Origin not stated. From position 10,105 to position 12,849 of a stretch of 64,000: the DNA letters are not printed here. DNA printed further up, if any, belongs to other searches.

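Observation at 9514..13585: Three-gene operon: membrane protein, Pro-rich protein, and giant membrane-anchored DUF87/HerA-FtsK-VirB4-type ATPase with a 330-aa disordered tail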

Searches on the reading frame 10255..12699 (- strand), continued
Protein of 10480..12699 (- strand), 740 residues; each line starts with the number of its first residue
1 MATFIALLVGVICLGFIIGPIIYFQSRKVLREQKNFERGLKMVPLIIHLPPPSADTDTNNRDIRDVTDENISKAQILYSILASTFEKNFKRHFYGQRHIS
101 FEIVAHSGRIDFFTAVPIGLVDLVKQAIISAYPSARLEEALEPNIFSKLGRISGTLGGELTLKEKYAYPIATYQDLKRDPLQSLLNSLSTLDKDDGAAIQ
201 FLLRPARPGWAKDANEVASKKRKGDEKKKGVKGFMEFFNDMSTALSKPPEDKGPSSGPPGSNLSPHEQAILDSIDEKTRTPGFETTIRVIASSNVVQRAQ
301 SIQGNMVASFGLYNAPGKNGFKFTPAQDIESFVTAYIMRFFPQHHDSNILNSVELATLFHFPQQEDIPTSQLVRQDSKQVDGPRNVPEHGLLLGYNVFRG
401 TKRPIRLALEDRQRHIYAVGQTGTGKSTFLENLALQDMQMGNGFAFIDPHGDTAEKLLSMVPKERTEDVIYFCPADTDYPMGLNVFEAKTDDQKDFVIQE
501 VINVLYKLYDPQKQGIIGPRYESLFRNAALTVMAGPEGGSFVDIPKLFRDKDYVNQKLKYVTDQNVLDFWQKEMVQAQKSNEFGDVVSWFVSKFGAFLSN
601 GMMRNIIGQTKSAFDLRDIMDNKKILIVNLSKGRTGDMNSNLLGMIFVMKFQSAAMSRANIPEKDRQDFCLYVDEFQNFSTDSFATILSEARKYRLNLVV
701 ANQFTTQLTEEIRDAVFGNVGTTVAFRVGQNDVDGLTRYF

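Call 32: find_related_loci(query=A3, collection=genome_contigs, flank=6000)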
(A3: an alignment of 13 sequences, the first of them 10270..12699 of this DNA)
Query A3 (810 aa) in genome_contigs; peptide patterns used: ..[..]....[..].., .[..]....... (x = any residue, [..] = any of these).
600 stretches matched a pattern (row limit reached: there are more); 596 encode a relative of the query (tblastn E <= 1e-3); the best 80 are kept; 80 distinct loci.
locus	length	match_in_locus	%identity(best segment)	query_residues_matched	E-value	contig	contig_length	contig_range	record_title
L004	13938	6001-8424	72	1-809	0e+0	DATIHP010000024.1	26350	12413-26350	MAG TPA_asm: Candidatus Saccharimonadales bacterium isolate SMAG_U15641 k141_331599, whole genome shotgun sequence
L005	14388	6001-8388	71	20-810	0e+0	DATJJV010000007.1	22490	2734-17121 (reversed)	MAG TPA_asm: Candidatus Pristimantibacillus sp. isolate SMAG_U15575 k141_7795350, whole genome shotgun sequence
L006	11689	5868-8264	71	4-810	0e+0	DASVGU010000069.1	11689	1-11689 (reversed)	MAG TPA_asm: Candidatus Saccharimonadales bacterium isolate SMAG_U2123 k141_1082603, whole genome shotgun sequence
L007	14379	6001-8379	70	18-810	0e+0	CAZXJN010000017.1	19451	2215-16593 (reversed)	MAG TPA_asm: uncultured Candidatus Saccharibacteria bacterium isolate SRP144015_co1_17 genome assembly, contig: NODE_141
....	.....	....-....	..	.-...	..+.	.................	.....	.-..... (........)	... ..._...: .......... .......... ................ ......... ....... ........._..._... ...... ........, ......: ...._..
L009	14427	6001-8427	68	1-810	0e+0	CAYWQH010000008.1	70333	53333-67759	MAG TPA_asm: uncultured Candidatus Saccharibacteria bacterium isolate SRP200132_co1_766 genome assembly, contig: NODE_51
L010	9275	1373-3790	68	1-810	0e+0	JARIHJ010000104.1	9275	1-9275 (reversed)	MAG: Candidatus Saccharibacteria bacterium isolate CullarsAll.DT.35 k141_707790, whole genome shotgun sequence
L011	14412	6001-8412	69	1-810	0e+0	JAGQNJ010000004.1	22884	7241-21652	MAG: Candidatus Saccharibacteria bacterium isolate HKST-UBA65 NODE_4_length_22884_cov_3.107686, whole genome shotgun seq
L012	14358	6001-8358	68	19-810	0e+0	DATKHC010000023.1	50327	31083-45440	MAG TPA_asm: Candidatus Saccharimonadales bacterium isolate SMAG_U14567 k141_91589, whole genome shotgun sequence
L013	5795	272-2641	66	17-810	0e+0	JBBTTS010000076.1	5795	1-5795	MAG: Patescibacteria group bacterium isolate H51-bin331_1 H51_bin331_1_000000000076, whole genome shotgun sequence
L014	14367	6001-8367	67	21-810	0e+0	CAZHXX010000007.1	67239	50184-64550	MAG TPA_asm: uncultured Candidatus Saccharibacteria bacterium isolate SRP257259_co1_389 genome assembly, contig: NODE_38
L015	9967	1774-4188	68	1-809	0e+0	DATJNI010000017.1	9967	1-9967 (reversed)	MAG TPA_asm: Candidatus Sulfotelmatobacter sp. isolate SMAG_U14857 k141_5064494, whole genome shotgun sequence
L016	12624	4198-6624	72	1-809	0e+0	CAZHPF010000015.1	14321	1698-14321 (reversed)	MAG TPA_asm: uncultured Candidatus Saccharibacteria bacterium isolate SRP136066_co1_420 genome assembly, contig: NODE_48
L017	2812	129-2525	63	5-810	0e+0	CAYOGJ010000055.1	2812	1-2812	MAG TPA_asm: uncultured Candidatus Saccharibacteria bacterium isolate SRP278252_co2_290 genome assembly, contig: NODE_82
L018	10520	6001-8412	61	1-810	0e+0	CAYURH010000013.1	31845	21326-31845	MAG TPA_asm: uncultured Candidatus Saccharibacteria bacterium isolate SRP200132_co2_143 genome assembly, contig: NODE_10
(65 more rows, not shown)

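Call 56: predict_structure(alignment_id=A4)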
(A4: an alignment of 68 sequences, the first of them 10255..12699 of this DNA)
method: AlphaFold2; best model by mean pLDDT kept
length: 815 residues; sequences in the alignment: 68
mean_pLDDT: 90.7   pTM: 0.83
mean pLDDT of the five models: 90.7, 90.4, 90.3, 90.0, 89.3
residues with pLDDT >= 90: 614; 70-90: 155; 50-70: 38; < 50: 8
segments of 3 or more residues with pLDDT < 50: 229-233
pLDDT, mean of each block of 10 residues (from residue 1): 88 90 90 92 95 69 90 96 85 89 96 96 95 92 88 94 96 93 95 95 94 94 67 54 59 53 87 96 97 96 97 94 96 95 83 97 84 91 95 93 95 95 96 97 97 97 97 97 93 92 90 84 92 90 89 92 94 87 76 82 94 96 98 94 94 92 95 94 85 92 93 87 96 94 93 96 95 95 96 97 95 78
secondary structure, 60 per line:
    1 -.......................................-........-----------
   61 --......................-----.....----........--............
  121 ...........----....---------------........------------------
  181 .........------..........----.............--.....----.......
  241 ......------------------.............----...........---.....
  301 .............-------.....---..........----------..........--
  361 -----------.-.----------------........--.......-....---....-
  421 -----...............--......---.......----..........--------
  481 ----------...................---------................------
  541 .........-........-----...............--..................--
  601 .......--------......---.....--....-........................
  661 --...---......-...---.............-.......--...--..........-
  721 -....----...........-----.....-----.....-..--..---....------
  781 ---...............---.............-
elements in order (helices of 4 or more, strands of 3 or more residues): H2-40 E42-49 H63-84 H90-94 E99-106 E109-117 H118-131 E136-139 E155-162 H181-189 E196-205 H210-222 H225-229 H234-246 H265-277 E282-292 H296-313 E321-325 H329-338 E349-351 H352-358 E391-398 E401-407 H409-412 E416-419 H426-440 E443-448 H452-458 H463-468 E469-472 H491-509 H519-534 H541-549 H551-558 H564-578 H581-598 H601-607 H616-621 E625-629 H632-635 H637-660 E669-674 H682-694 E696-702 H710-719 E722-725 H730-740 H746-750 E756-760 E771-774 H784-798 H802-814
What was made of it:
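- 9514..12699 (-): DUF8128-family membrane-anchored T4CP-like ATPase, 1061 aa. AlphaFold model of residues 1-815: pLDDT 90.7, pTM 0.83 (call 56).
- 12622..12699 (-): N-terminal signal-anchor TM helix (residues 1-26). A basic stretch follows it, which predicts that the rest of the protein is cytoplasmic. The model has a continuous helix over residues 2-40 (call 56).
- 10837..11229 (-): All-alpha insertion in the motor (residues 491-621). It is the counterpart of the all-alpha domain of coupling proteins. Eight helices lie between strands 469-472 and 625-629 in the model (call 56).
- On Type IV coupling protein (VirD4/TraG/TraD/TrwB): The model has eight helices at 491-621 between core strands (call 56).
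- Checked: The AlphaFold model is ordered to residue 814 (call 56).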

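Call 59: fold_search(model_id=the predicted structure, library=pdb)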
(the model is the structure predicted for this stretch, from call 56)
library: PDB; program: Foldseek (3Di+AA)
matches with E <= 10: 900; with E <= 0.001: 110
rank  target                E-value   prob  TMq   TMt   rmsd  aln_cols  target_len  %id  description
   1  8rtd_P                1.2e-15  1.00  0.32  0.33  16.6       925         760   12  Stalk-Arches-IMC structure from the fully-assembled R388 type IV secretion system determined by cryo-EM. (released 2024-06-19)
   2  7o42_A                1.9e-15  1.00  0.30  0.27  15.1       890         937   11  TrwK/VirB4unbound trimer of dimers complex (with Hcp1) from the R388 type IV secretion system determined by cryo-EM. (released 2022-06-22)
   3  7o43_B                1.5e-14  1.00  0.32  0.33  14.3       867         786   10  TrwK/VirB4unbound dimer complex from R388 type IV secretion system determined by cryo-EM. (released 2022-06-22)
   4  8rtd_O                1.8e-14  1.00  0.32  0.33  16.3       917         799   11  Stalk-Arches-IMC structure from the fully-assembled R388 type IV secretion system determined by cryo-EM. (released 2024-06-19)
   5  8rtd_T                1.8e-14  1.00  0.32  0.32  16.2       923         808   11  Stalk-Arches-IMC structure from the fully-assembled R388 type IV secretion system determined by cryo-EM. (released 2024-06-19)
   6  7o42_E                2.8e-14  1.00  0.30  0.27  13.8       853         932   11  TrwK/VirB4unbound trimer of dimers complex (with Hcp1) from the R388 type IV secretion system determined by cryo-EM. (released 2022-06-22)
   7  7o43_A                3.8e-14  1.00  0.29  0.30  15.0       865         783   11  TrwK/VirB4unbound dimer complex from R388 type IV secretion system determined by cryo-EM. (released 2022-06-22)
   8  8rtd_g                6.2e-14  1.00  0.31  0.33  15.8       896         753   11  Stalk-Arches-IMC structure from the fully-assembled R388 type IV secretion system determined by cryo-EM. (released 2024-06-19)
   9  8rtd_V                6.2e-13  1.00  0.27  0.30  16.4       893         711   11  Stalk-Arches-IMC structure from the fully-assembled R388 type IV secretion system determined by cryo-EM. (released 2024-06-19)
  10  4d2i_B                1.0e-12  1.00  0.31  0.52  15.8       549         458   13  Crystal structure of the HerA hexameric DNA translocase from Sulfolobus solfataricus bound to AMP-PNP (released 2014-12-03)
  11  1e9s_L                1.5e-12  1.00  0.34  0.61   5.2       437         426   16  Bacterial conjugative coupling protein TrwBdeltaN70. Unbound monoclinic form. (released 2001-02-06)
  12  1gl6_B                3.4e-12  1.00  0.33  0.59   6.5       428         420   16  Plasmid coupling protein TrwB in complex with the non-hydrolysable GTP analogue GDPNP (released 2002-05-16)
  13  1e9s_A                3.6e-12  1.00  0.28  0.50  10.4       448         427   16  Bacterial conjugative coupling protein TrwBdeltaN70. Unbound monoclinic form. (released 2001-02-06)
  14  1gl6_G                3.8e-12  1.00  0.33  0.58   6.3       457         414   16  Plasmid coupling protein TrwB in complex with the non-hydrolysable GTP analogue GDPNP (released 2002-05-16)
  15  1e9s_I                4.2e-12  1.00  0.33  0.59   4.8       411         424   16  Bacterial conjugative coupling protein TrwBdeltaN70. Unbound monoclinic form. (released 2001-02-06)
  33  8dol_A                1.7e-11  1.00  0.36  0.52   6.2       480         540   14  Mechanism of regulation of the Helicobacter pylori Cagbeta ATPase by CagZ (released 2023-02-15)
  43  8dol_C                3.1e-11  1.00  0.35  0.52   7.6       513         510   13  Mechanism of regulation of the Helicobacter pylori Cagbeta ATPase by CagZ (released 2023-02-15)
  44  8dol_D                4.6e-11  1.00  0.38  0.55  10.7       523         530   13  Mechanism of regulation of the Helicobacter pylori Cagbeta ATPase by CagZ (released 2023-02-15)
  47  4d2i_A                5.4e-11  1.00  0.31  0.50  17.1       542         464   13  Crystal structure of the HerA hexameric DNA translocase from Sulfolobus solfataricus bound to AMP-PNP (released 2014-12-03)
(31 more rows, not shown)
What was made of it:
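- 10360..11529 (-): P-loop motor domain (residues 391-780). It contains Walker A at 420-428, IDPHGD at 447-452, Walker B at 671-679, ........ at 689-696 (candidate Arg finger R692) and the sensor Gln in VVANQ at 699-703. Foldseek to TrwB: TMt 0.6-0.65, rmsd about 5 A (call 59).
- Closest known: Type IV coupling proteins. Same: Foldseek: TMt 0.6-0.65 to TrwB and 0.52-0.55 to Cagbeta (call 59). A small helical partner encoded nearby recalls Cagbeta-CagZ (PDB 8dol appears among the hits, call 59).
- Closest known: VirB4 ATPases. Same: The full model's best Foldseek E-values are to TrwK (1e-15, call 59).
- Closest known: FtsK/SpoIIIE and HerA. Same: HerA (4d2i) appears among the Foldseek hits (call 59).
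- In Foldseek, the full model matches TrwK/VirB4 (E 1e-15) and TrwB/Cagbeta (TMt 0.5-0.65) (call 59).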

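Call 102: find_related_loci(query=A3, collection=viral_contigs, flank=6000)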
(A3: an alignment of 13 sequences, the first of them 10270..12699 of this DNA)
Query A3 (810 aa) in viral_contigs; peptide patterns used: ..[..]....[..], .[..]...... (x = any residue, [..] = any of these).
79 stretches matched a pattern; 20 encode a relative of the query (tblastn E <= 1e-3); 20 distinct loci.
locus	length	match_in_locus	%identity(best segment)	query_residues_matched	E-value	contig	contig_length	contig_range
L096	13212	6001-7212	44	398-809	2e-106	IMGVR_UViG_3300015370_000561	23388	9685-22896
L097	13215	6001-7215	41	376-782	8e-100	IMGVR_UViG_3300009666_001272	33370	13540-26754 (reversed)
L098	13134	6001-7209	39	400-809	3e-88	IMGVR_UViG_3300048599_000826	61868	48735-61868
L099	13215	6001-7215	39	398-809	4e-87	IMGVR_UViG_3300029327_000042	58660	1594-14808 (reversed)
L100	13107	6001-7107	39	391-768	3e-80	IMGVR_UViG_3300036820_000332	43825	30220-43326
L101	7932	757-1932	35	382-779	2e-75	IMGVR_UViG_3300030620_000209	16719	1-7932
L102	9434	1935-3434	32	270-782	7e-73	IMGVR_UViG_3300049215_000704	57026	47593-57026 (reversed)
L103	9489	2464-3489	38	413-761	7e-64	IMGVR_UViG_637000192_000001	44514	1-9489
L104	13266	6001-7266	34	383-810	1e-63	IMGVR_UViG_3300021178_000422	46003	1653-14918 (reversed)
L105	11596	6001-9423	31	382-809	2e-61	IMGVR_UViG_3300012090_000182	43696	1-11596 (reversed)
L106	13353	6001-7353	33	337-809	3e-58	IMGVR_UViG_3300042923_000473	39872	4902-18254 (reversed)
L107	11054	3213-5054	26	152-809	6e-54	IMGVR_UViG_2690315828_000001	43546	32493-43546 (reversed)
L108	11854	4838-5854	33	412-760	6e-53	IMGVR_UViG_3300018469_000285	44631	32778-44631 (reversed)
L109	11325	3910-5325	27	324-809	8e-49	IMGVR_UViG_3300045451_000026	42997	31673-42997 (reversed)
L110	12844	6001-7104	32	415-809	1e-46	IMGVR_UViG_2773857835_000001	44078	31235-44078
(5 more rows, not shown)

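Call 105: search_protein_families(library=pfam, proteins=[L096:5932-7230:+, L096:4188-5021:+, L096:5174-5707:+, L096:7345-7986:+, L096:8029-9198:+, L097:5986-7734:+, L097:3513-4922:+, L097:4982-5959:+, L097:8012-9286:-, L097:9611-11320:+], max_evalue=0.001)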
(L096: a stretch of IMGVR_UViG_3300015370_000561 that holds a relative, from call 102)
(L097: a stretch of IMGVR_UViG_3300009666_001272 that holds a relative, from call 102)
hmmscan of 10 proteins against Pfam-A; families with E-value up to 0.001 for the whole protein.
L096:5932-7230:+ (432 aa): 4 families
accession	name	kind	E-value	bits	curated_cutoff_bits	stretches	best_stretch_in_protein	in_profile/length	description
PF10412.15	TrwB_AAD_bind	-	2.1e-10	40.5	20.5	1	34-361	10-324/387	Type IV secretion-system coupling protein DNA-binding domain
PF12696.13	TraG-D_C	-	5.4e-08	33.3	22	1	289-366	2-85/126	TraM recognition site of TraD and TraG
PF01935.23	DUF87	-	4.3e-06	27.4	23.2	1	39-252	23-203/220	Helicase HerA, central domain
PF13401.12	AAA_22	-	6.8e-05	23.6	27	0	38-85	4-52/130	AAA domain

L096:4188-5021:+ (277 aa): 2 families
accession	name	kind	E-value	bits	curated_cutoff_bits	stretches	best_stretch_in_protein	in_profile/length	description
PF01551.29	Peptidase_M23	-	3.1e-15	56.6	28.7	1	4-48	46-91/96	Peptidase family M23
PF13533.13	Biotin_lipoyl_2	-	0.0006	20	29.8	0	8-27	9-28/32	Biotin-lipoyl like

L096:5174-5707:+ (177 aa): 0 families

L096:7345-7986:+ (213 aa): 3 families
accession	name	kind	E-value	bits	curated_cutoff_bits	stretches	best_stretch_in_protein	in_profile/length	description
PF13091.12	PLDc_2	-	1.4e-25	90.1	27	1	80-199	1-128/132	PLD-like domain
PF00614.28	PLDc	-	2.1e-05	24.8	21.9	1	153-173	6-26/28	Phospholipase D Active site motif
PF07894.18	SACK1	-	0.0002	21.4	21.4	0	80-186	129-253/274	Scaffolding anchor of CK1 domain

L096:8029-9198:+ (389 aa): 0 families

L097:5986-7734:+ (582 aa): 4 families
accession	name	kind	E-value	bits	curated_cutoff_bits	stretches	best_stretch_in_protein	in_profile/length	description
PF10412.15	TrwB_AAD_bind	-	1.7e-08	34.2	20.5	1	37-357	9-311/387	Type IV secretion-system coupling protein DNA-binding domain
PF01935.23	DUF87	-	5.6e-06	27.1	23.2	1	32-274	11-218/220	Helicase HerA, central domain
PF12696.13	TraG-D_C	-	2.5e-05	24.6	22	1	296-358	1-66/126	TraM recognition site of TraD and TraG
PF13401.12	AAA_22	-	0.00067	20.4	27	0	42-87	4-50/130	AAA domain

L097:3513-4922:+ (469 aa): 2 families
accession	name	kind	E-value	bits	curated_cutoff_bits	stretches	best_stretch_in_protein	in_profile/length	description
PF00152.25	tRNA-synt_2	-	1.6e-108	362.9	25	1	118-441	1-307/308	tRNA synthetases class II (D, K and N)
PF01336.31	tRNA_anti-codon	-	1.7e-14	53.9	27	1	16-100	1-75/75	OB-fold nucleic acid binding domain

L097:4982-5959:+ (325 aa): 1 family
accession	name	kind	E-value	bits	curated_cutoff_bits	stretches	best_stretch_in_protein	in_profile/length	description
PF02690.20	Na_Pi_cotrans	-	3e-48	163.8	29.1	2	18-151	1-136/137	Na+/Pi-cotransporter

L097:8012-9286:- (424 aa): 3 families
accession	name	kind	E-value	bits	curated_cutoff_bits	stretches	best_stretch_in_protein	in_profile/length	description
PF00239.26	Resolvase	-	1.3e-20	74.4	23.3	1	10-154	3-143/145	Resolvase, N terminal domain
PF07508.19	Recombinase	-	2.5e-10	40.9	21.1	1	180-271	1-101/102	Recombinase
PF13408.12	Zn_ribbon_recom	-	7.6e-10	39.5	25.3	1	283-340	2-53/58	Recombinase zinc beta ribbon domain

L097:9611-11320:+ (569 aa): 2 families
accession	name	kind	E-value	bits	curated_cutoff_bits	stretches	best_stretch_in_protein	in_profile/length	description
PF01555.25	N6_N4_Mtase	-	2e-31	110.1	26.7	1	91-412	1-213/221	DNA methylase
PF03602.21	Cons_hypoth95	-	1.3e-05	25.4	24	0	76-105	100-128/182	Conserved hypothetical protein 95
